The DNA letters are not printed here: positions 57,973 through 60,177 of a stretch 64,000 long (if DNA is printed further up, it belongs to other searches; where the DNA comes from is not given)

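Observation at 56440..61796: Three-gene TPR-sulfotransferase / TPR-methyltransferase / TPR-sulfotransferase cassette inside the conserved rho-mnmE junction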

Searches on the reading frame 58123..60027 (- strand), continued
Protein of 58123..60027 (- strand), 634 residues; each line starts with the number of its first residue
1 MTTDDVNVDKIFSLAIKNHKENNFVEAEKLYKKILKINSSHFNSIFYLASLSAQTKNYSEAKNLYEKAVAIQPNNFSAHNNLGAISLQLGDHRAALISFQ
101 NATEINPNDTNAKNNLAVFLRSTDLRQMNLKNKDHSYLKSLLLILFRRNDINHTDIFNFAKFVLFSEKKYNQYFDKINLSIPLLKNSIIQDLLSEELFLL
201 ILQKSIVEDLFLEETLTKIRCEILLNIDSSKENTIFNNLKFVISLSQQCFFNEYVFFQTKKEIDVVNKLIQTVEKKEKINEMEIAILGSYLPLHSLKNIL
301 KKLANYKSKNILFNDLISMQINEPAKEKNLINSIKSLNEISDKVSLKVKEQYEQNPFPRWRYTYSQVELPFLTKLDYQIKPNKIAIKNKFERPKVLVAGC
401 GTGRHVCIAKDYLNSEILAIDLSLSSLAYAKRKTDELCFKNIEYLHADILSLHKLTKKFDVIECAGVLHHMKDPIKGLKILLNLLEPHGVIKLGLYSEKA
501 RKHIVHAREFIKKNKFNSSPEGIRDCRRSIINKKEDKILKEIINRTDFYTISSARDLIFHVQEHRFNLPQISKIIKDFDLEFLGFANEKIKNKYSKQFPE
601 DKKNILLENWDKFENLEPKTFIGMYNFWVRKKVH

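Call 36: search_protein_families(library=pfam, max_evalue=0.0001, proteins=[L011:9825-11651:+])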
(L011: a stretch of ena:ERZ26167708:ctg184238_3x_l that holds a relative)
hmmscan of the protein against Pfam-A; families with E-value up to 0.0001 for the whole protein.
L011:9825-11651:+ (608 aa): 32 families (the best 25 are shown)
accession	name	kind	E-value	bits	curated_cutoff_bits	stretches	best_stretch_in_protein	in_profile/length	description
PF00515.34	TPR_1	-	8.6e-53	174.6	27.8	4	180-212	2-34/34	Tetratricopeptide repeat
PF07719.23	TPR_2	-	6.9e-49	160.4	27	4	180-211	2-33/34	Tetratricopeptide repeat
PF13181.12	TPR_8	-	3.1e-44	145.8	25.7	4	113-144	3-34/34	Tetratricopeptide repeat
PF13414.12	TPR_11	-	3e-42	142.5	26.8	4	118-157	1-40/42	TPR repeat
PF13431.12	TPR_17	-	2.6e-41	136.9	24.4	4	167-199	1-33/34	Tetratricopeptide repeat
PF13469.12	Sulfotransfer_3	-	1.6e-37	130.3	27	1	359-549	1-215/216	Sulfotransferase family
PF13424.12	TPR_12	-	8.4e-30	103.2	30.1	2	146-209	4-75/77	Tetratricopeptide repeat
PF14559.12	TPR_19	-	1.3e-27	96.4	25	3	57-113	5-61/68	Tetratricopeptide repeat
PF13428.12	TPR_14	-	1.8e-21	74.9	23.5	0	49-84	7-42/44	Tetratricopeptide repeat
PF13176.12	TPR_7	-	1.7e-20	71.7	27.9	0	181-213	1-35/36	Tetratricopeptide repeat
PF13174.12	TPR_6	-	6.8e-19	67.6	26.3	0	83-109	6-32/33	Tetratricopeptide repeat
PF13432.12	TPR_16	-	6.3e-17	62.1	32.7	0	151-211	3-63/65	Tetratricopeptide repeat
PF13371.12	TPR_9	-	8.3e-17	61.4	35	1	153-213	3-63/73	Tetratricopeptide repeat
PF23914.1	TPR_CcmH_CycH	-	6.2e-16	59.1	42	2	116-207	55-149/158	Cytochrome c-type biogenesis protein H TPR domain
PF13374.12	TPR_10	-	1.2e-14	54.2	27.5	0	183-207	6-30/42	Tetratricopeptide repeat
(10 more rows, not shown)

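Call 46: predict_structure(alignment_id=A1)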
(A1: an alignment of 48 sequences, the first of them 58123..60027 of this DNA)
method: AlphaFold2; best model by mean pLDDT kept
length: 634 residues; sequences in the alignment: 48
mean_pLDDT: 89.8   pTM: 0.88
mean pLDDT of the five models: 89.8, 88.1, 88.0, 86.6, 85.8
residues with pLDDT >= 90: 403; 70-90: 211; 50-70: 15; < 50: 5
segments of 3 or more residues with pLDDT < 50: 1-5
pLDDT, mean of each block of 10 residues (from residue 1): 60 95 95 95 97 94 98 97 93 92 91 90 74 74 92 90 84 83 87 94 91 91 87 74 95 83 95 93 95 94 94 95 94 91 89 83 81 88 77 92 89 90 94 91 94 93 90 93 95 93 93 94 92 89 87 90 91 94 89 91 89 89 89 81
secondary structure, 60 per line:
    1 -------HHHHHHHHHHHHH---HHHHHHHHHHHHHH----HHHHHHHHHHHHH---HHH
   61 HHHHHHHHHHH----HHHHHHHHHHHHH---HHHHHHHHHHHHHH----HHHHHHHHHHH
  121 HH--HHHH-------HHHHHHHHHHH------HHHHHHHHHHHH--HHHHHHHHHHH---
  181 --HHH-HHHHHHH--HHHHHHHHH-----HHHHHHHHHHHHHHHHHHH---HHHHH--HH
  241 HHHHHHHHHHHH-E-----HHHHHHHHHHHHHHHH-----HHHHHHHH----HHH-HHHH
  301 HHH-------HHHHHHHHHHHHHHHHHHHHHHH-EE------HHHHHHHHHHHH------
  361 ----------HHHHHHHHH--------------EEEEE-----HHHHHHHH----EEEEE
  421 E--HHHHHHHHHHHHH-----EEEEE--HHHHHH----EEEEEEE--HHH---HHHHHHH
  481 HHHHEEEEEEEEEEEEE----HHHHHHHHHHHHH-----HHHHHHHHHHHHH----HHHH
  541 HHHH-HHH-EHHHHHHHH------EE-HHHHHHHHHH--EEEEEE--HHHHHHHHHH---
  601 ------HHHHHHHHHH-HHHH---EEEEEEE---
elements in order: H8-20 H24-37 H42-54 H58-71 H76-88 H92-105 H110-122 H125-128 H136-146 H153-164 H167-177 H187-193 H196-204 H210-228 H232-236 H239-252 H260-275 H281-288 H297-303 H311-333 H343-354 H371-379 E394-398 H404-411 E416-421 H424-436 E442-446 H449-454 E459-465 H474-484 E485-497 H502-514 H520-532 H537-544 H551-558 H568-577 E580-585 H588-597 H607-616 H618-621 E625-631

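Call 50: fold_search(model_id=the predicted structure, library=pdb)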
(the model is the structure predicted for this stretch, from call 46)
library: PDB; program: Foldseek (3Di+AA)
matches with E <= 10: 1905; with E <= 0.001: 323
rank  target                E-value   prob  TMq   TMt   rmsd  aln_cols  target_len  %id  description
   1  8hkr_B                9.4e-10  1.00  0.34  0.55   3.6       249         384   22  Crystal Structure of Histone H3 Lysine 79 (H3K79) Methyltransferase Rv2067c from Mycobacterium tuberculosis (released 2023-10-18)
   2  8hkr_A                1.1e-09  1.00  0.33  0.53   3.9       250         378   20  Crystal Structure of Histone H3 Lysine 79 (H3K79) Methyltransferase Rv2067c from Mycobacterium tuberculosis (released 2023-10-18)
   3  8dtg_B                1.1e-08  1.00  0.22  0.19  24.2       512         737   15  Cryo-EM structure of Arabidopsis SPY alternative conformation 1 (released 2023-03-08)
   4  8dth_B                2.5e-08  1.00  0.22  0.20  24.3       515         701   15  Cryo-EM structure of Arabidopsis SPY alternative conformation 2 (released 2023-03-08)
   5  8dth_A                3.0e-08  1.00  0.20  0.17  22.2       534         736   14  Cryo-EM structure of Arabidopsis SPY alternative conformation 2 (released 2023-03-08)
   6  8dtf_A                4.8e-08  1.00  0.20  0.17  24.4       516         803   15  Cryo-EM structure of the full length Arabidopsis SPY with complete TPRs (released 2023-03-08)
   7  7y4i_A                5.3e-08  1.00  0.23  0.19  22.7       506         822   15  Crystal structure of SPINDLY in complex with GDP (released 2022-12-07)
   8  8dtg_A                9.6e-08  1.00  0.22  0.18  24.8       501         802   16  Cryo-EM structure of Arabidopsis SPY alternative conformation 1 (released 2023-03-08)
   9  7y4i_B                2.1e-07  1.00  0.23  0.18  23.3       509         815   15  Crystal structure of SPINDLY in complex with GDP (released 2022-12-07)
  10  5doo_B                3.3e-07  1.00  0.33  0.40   5.7       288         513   18  The structure of PKMT2 from Rickettsia typhi (released 2016-08-10)
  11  5doo_A                3.3e-07  1.00  0.33  0.41   5.5       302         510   18  The structure of PKMT2 from Rickettsia typhi (released 2016-08-10)
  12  5dpl_B                3.6e-07  1.00  0.33  0.41   5.5       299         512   18  The structure of PKMT2 from Rickettsia typhi in complex with AdoHcy (released 2016-08-10)
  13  5c1d_A                3.6e-07  1.00  0.20  0.19  26.1       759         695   10  Human OGT in complex with UDP-5S-GlcNAc and substrate peptide (RB2L) (released 2015-08-05)
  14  5do0_B                3.8e-07  1.00  0.33  0.40   5.4       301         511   15  The structure of PKMT1 from Rickettsia prowazekii (released 2016-08-10)
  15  6q4m                  5.3e-07  1.00  0.20  0.18  27.8       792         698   11  Crystal structure of the O-GlcNAc transferase Asn648Tyr mutation (released 2019-12-25)
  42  8qoy                  3.6e-06  1.00  0.16  0.12  23.5       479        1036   14  Capsular polysaccharide synthesis multienzyme of Actinobacillus Pleuropneumoniae serotype 3 (released 2024-07-03)
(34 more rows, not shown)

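Call 55: find_encoding_contigs(protein=P0088, flank=8000, max_places=2)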
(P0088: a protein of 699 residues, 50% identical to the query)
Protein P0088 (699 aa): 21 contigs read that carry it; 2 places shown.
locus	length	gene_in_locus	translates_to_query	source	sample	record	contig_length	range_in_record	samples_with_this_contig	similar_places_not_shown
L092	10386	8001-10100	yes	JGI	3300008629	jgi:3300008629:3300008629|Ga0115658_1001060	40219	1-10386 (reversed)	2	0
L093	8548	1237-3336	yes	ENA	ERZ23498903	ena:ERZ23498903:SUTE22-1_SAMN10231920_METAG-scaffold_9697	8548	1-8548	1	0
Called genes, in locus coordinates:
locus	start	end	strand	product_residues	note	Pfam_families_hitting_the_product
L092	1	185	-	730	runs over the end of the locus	PF18072:FGAR-AT_linker, PF00586:AIRS, PF02769:AIRS_C, PF00586:AIRS, PF02769:AIRS_C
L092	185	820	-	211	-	PF00117:GATase (weak), PF07685:GATase_3, PF13507:GATase_5, PF01965:DJ-1_PfpI (weak)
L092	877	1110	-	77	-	PF02700:PurS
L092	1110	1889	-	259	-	PF01259:SAICAR_synt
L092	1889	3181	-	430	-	PF00206:Lyase_1, PF10397:ADSL_C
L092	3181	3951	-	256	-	PF00557:Peptidase_M24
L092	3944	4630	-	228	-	PF17746:SfsA_N, PF03749:SfsA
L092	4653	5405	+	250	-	PF00994:MoCF_biosynth, PF24102:FLAD1_M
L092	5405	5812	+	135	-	PF06094:GGACT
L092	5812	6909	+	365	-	PF04107:GCS2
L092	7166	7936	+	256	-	PF01513:NAD_kinase (weak), PF20143:NAD_kinase_C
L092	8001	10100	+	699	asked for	PF12895:ANAPC3, PF13424:TPR_12, PF13431:TPR_17, PF00515:TPR_1, PF07719:TPR_2, PF13181:TPR_8, PF13424:TPR_12, PF23914:TPR_CcmH_CycH, +30 more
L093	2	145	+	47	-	?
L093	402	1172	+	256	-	PF01513:NAD_kinase (weak), PF20143:NAD_kinase_C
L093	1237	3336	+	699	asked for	PF12895:ANAPC3, PF13424:TPR_12, PF13431:TPR_17, PF00515:TPR_1, PF07719:TPR_2, PF13181:TPR_8, PF13424:TPR_12, PF23914:TPR_CcmH_CycH, +30 more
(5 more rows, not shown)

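Call 56: find_encoding_contigs(protein=P0083, flank=8000, max_places=2)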
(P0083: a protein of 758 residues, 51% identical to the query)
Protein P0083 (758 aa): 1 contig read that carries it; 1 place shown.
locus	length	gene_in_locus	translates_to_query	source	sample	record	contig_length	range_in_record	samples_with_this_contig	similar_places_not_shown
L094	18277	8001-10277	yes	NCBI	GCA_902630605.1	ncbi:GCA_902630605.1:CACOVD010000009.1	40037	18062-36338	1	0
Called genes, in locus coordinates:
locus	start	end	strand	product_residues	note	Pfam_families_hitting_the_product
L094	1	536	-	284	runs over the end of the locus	PF00561:Abhydrolase_1, PF12697:Abhydrolase_6, PF00326:Peptidase_S9 (faint), PF12146:Hydrolase_4 (weak)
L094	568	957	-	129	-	-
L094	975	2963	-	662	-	PF01145:Band_7, PF15975:Flot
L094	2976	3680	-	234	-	PF01036:Bac_rhodopsin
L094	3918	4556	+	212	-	PF01656:CbiA, PF02374:ArsA_ATPase (faint), PF09140:MipZ, PF10609:ParA (weak), PF13614:AAA_31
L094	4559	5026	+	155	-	PF13279:4HBT_2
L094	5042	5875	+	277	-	PF02668:TauD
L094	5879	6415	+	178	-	PF01966:HD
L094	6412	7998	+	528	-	PF00732:GMC_oxred_N, PF05199:GMC_oxred_C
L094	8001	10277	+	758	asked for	PF13424:TPR_12, PF13414:TPR_11, PF13414:TPR_11, PF13424:TPR_12, PF00515:TPR_1, PF13181:TPR_8, PF13424:TPR_12, PF13414:TPR_11, +30 more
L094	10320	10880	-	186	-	-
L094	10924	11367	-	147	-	PF14342:DUF4396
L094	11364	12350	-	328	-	PF00491:Arginase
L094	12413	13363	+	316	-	PF00892:EamA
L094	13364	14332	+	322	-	PF14226:DIOX_N, PF03171:2OG-FeII_Oxy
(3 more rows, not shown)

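Call 62: search_protein_families(library=padloc, proteins=[window:58123-60027:-], max_evalue=0.001)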
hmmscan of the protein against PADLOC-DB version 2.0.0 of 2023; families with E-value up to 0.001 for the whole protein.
window:58123-60027:- (634 aa): 1 family
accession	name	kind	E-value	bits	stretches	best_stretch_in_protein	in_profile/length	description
PDLC04134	mad2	-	2.6e-12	44.3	1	295-491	205-392/492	mads_2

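Call 63: search_protein_families(library=phrogs, proteins=[window:58123-60027:-], max_evalue=0.001)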
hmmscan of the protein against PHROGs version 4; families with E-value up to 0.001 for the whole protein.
window:58123-60027:- (634 aa): 2 families
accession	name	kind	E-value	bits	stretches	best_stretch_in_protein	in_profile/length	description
phrog_7590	-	unknown function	8.5e-14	52.9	1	3-117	19-130/234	-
phrog_22502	-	other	1.1e-13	52.5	1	385-583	65-252/276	methyltransferase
